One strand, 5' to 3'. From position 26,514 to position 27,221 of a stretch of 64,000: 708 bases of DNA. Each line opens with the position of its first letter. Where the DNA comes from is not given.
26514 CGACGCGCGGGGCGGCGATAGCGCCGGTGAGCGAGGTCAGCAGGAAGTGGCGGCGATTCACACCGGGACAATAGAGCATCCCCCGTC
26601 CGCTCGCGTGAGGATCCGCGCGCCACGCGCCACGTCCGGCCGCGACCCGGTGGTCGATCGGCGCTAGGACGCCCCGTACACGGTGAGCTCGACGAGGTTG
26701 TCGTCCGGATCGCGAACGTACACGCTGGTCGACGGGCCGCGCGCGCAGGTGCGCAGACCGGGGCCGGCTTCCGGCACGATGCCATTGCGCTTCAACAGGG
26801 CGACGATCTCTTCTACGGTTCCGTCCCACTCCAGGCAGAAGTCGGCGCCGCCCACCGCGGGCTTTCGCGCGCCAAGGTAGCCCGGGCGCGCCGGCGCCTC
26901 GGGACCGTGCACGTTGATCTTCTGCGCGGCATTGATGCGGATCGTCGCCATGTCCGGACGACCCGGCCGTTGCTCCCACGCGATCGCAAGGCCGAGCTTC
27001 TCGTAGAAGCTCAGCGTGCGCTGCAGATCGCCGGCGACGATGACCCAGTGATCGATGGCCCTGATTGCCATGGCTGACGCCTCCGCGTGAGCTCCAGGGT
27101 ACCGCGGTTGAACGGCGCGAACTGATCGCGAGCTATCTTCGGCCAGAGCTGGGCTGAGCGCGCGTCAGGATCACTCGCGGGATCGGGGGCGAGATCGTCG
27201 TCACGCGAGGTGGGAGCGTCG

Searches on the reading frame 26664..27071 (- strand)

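Call 68: search_protein_families(library=pfam, proteins=[window:26664-27071:-], max_evalue=0.001)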
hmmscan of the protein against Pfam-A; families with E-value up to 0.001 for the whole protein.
window:26664-27071:- (135 aa): 1 family
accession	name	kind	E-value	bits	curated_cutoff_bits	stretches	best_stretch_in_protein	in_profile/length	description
PF00903.31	Glyoxalase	-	1e-08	36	20.6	1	6-129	2-121/121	Glyoxalase/Bleomycin resistance protein/Dioxygenase superfamily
